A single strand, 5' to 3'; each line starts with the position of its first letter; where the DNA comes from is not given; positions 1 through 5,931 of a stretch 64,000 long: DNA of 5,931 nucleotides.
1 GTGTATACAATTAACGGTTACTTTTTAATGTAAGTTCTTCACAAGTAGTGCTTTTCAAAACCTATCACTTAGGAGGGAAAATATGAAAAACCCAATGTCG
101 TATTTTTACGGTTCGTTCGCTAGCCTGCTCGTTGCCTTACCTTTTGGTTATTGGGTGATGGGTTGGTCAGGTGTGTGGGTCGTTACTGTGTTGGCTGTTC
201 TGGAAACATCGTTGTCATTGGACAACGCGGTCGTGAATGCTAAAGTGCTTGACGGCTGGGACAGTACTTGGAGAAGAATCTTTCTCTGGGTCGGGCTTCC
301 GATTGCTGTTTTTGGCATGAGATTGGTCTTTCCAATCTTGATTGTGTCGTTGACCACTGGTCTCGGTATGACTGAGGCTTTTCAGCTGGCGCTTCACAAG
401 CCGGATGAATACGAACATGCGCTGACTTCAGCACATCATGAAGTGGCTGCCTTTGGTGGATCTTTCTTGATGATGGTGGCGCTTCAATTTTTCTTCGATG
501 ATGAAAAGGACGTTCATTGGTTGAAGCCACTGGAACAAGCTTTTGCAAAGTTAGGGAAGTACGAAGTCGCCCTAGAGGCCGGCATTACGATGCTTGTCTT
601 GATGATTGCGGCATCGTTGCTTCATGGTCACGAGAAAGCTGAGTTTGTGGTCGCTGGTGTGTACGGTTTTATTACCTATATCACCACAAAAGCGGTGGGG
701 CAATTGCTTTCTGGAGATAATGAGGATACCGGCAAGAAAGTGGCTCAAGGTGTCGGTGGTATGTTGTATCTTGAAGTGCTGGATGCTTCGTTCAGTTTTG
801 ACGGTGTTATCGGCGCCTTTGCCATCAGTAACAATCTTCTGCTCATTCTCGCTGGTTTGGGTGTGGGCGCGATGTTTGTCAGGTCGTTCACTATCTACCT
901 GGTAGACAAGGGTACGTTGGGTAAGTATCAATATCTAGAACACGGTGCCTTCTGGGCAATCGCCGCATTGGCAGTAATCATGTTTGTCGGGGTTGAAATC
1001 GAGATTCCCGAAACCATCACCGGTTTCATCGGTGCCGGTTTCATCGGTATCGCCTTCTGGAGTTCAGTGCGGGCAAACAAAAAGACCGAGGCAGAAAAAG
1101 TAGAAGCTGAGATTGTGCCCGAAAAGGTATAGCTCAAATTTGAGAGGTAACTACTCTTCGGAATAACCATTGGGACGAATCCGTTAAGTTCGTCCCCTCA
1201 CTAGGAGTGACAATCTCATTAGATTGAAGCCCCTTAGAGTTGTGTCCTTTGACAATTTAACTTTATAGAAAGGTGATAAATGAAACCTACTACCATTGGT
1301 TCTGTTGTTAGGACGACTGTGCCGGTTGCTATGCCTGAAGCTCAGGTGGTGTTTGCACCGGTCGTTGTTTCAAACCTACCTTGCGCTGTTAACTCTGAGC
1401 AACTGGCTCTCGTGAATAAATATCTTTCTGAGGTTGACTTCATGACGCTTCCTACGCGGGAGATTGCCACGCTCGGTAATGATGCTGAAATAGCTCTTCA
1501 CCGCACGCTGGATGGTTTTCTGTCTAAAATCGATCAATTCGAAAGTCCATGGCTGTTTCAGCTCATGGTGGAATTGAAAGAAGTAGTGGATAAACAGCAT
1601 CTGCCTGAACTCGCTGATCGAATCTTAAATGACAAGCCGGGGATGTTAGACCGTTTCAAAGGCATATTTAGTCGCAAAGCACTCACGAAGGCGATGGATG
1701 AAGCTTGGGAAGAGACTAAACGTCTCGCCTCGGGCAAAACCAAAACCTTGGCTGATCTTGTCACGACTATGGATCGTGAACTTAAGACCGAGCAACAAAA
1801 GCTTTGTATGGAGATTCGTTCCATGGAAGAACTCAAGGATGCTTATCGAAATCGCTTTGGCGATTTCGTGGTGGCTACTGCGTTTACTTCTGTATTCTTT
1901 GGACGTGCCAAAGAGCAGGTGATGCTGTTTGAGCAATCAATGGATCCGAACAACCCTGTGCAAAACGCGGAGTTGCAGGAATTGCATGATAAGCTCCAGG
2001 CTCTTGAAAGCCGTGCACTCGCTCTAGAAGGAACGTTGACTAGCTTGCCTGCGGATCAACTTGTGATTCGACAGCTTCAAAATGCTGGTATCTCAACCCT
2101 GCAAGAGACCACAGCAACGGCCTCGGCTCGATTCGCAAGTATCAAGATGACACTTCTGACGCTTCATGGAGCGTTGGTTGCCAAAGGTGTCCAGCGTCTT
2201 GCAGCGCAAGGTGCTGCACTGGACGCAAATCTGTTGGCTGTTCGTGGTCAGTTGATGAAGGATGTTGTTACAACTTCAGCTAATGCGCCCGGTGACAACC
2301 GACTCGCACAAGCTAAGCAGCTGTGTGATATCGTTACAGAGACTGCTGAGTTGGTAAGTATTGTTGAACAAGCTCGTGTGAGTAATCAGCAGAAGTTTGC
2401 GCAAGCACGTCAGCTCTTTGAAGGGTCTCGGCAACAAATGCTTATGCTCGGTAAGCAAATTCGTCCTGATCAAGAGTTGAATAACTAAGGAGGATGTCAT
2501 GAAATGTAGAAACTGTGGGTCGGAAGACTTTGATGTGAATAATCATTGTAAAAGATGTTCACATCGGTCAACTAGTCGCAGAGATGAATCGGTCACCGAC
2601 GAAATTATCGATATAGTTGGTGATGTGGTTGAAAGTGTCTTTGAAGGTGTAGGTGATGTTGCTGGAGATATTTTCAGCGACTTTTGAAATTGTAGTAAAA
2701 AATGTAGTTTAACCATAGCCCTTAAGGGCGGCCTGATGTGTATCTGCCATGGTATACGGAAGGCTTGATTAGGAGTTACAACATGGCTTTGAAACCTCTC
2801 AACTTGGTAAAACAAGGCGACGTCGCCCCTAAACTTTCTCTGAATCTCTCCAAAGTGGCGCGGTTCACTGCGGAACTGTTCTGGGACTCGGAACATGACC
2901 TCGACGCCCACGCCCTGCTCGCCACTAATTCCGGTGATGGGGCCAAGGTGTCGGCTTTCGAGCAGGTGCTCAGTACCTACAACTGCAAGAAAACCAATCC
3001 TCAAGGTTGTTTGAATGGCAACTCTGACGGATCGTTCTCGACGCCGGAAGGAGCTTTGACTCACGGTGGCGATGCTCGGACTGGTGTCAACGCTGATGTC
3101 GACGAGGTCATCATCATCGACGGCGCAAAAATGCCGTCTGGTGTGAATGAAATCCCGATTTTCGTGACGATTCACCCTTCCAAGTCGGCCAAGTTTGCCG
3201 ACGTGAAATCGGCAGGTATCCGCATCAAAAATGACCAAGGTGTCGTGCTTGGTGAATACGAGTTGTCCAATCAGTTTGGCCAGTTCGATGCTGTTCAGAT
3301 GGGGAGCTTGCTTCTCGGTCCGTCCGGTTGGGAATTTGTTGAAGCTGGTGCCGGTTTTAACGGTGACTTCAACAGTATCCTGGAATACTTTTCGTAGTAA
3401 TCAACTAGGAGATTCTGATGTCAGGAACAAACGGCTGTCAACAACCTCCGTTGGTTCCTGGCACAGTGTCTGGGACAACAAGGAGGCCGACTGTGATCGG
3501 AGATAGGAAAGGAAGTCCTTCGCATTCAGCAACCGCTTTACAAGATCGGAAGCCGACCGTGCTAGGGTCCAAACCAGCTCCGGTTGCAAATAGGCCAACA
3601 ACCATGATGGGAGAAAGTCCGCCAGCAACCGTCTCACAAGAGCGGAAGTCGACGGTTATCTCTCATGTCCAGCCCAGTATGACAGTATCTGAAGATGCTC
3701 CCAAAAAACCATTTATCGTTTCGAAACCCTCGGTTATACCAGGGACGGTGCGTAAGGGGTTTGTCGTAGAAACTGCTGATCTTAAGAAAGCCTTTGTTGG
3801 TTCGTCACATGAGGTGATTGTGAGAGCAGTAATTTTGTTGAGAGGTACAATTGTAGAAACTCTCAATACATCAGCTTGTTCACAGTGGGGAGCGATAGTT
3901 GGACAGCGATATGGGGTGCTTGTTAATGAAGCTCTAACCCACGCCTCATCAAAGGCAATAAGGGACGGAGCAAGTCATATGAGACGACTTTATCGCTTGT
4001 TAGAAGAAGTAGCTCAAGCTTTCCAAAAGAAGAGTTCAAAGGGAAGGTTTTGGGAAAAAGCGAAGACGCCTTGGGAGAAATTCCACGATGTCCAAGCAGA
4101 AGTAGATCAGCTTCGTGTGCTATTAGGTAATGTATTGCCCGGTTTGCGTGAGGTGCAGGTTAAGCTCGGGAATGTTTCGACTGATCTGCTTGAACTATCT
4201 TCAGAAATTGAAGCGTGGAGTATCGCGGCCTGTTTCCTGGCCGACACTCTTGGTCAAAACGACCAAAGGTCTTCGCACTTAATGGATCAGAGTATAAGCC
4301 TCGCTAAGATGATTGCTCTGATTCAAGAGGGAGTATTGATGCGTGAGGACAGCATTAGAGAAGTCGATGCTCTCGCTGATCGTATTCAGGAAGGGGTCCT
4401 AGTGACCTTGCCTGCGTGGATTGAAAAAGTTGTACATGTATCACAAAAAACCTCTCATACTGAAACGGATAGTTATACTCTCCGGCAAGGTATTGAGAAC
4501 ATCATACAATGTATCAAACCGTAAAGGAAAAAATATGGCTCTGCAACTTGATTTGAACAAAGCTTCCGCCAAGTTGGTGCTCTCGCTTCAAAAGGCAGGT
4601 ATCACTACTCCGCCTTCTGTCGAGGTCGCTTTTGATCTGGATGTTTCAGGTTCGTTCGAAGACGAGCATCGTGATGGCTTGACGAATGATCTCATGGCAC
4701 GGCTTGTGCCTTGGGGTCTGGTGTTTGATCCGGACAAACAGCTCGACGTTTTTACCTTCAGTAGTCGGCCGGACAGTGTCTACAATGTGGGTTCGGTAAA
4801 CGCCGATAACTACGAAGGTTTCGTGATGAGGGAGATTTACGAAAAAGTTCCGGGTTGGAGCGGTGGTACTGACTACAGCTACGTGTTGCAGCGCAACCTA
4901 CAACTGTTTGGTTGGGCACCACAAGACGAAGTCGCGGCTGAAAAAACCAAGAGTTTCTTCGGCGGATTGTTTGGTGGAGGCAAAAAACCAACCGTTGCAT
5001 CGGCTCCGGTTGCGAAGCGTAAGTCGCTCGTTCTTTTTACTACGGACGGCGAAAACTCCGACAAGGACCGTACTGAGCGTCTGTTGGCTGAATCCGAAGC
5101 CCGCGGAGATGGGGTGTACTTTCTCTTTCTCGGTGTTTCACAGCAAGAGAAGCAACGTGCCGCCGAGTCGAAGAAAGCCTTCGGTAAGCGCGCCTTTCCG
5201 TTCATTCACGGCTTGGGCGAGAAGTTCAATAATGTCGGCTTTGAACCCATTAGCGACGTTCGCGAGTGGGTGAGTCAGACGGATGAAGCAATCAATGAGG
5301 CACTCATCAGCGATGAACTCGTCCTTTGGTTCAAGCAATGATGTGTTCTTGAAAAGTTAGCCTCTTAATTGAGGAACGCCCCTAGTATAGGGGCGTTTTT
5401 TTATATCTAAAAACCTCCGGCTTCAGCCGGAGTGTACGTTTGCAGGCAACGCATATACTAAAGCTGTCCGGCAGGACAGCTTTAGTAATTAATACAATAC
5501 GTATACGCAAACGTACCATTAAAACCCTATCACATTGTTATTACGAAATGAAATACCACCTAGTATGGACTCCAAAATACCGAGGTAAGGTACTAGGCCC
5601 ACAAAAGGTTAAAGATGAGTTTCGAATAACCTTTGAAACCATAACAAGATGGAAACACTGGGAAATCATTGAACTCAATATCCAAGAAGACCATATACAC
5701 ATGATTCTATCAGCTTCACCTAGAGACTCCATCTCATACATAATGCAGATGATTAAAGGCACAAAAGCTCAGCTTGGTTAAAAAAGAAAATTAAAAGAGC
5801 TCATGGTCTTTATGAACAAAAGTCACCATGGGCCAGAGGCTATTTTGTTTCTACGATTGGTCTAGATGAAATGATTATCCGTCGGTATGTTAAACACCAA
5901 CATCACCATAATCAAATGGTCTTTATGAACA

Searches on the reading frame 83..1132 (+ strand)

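Call 9: search_protein_families(library=pfam, proteins=[window:83-1132:+], max_evalue=0.0001)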
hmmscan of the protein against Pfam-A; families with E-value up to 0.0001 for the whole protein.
window:83-1132:+ (349 aa): 2 families
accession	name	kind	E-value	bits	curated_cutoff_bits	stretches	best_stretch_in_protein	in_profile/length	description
PF04332.21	DUF475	-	2.1e-105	353.2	27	1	46-334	1-292/293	Protein of unknown function (DUF475)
PF03741.22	TerC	-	1.5e-16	61.1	27.8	1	37-302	3-176/178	Integral membrane protein TerC family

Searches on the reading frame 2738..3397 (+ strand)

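Call 9: search_protein_families(library=pfam, proteins=[window:2738-3397:+], max_evalue=0.0001)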
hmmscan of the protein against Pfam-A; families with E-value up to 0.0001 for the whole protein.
window:2738-3397:+ (219 aa): 1 family
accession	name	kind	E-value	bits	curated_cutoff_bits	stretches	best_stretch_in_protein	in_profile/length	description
PF02342.23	TerD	-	3.3e-19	69.5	25.3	1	101-218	67-187/187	TerD domain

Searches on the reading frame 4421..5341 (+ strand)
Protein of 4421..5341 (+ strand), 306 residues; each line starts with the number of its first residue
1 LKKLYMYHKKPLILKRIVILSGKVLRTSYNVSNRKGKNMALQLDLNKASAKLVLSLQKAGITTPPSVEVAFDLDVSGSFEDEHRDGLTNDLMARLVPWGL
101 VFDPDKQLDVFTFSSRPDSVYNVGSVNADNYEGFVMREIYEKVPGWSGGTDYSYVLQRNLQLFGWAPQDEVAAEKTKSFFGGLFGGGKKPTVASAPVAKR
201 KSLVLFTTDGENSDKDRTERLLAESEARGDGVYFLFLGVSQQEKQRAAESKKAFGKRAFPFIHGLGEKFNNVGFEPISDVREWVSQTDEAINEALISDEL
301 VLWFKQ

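Call 9: search_protein_families(library=pfam, proteins=[window:4421-5341:+], max_evalue=0.0001)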
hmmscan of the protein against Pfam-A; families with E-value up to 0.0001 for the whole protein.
window:4421-5341:+ (306 aa): 1 family
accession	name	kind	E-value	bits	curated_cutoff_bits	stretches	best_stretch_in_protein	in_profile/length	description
PF10138.15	vWA-TerF-like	-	1e-12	49.1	29.4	1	67-158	2-92/200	vWA found in TerF C terminus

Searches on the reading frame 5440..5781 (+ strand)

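Call 9: search_protein_families(library=pfam, proteins=[window:5440-5781:+], max_evalue=0.0001)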
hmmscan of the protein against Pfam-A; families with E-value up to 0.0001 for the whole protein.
window:5440-5781:+ (113 aa): 1 family
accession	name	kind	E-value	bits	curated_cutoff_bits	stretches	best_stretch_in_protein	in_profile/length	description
PF01797.21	Y1_Tnp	-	5.7e-21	75.3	23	1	34-111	2-78/121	Transposase IS200 like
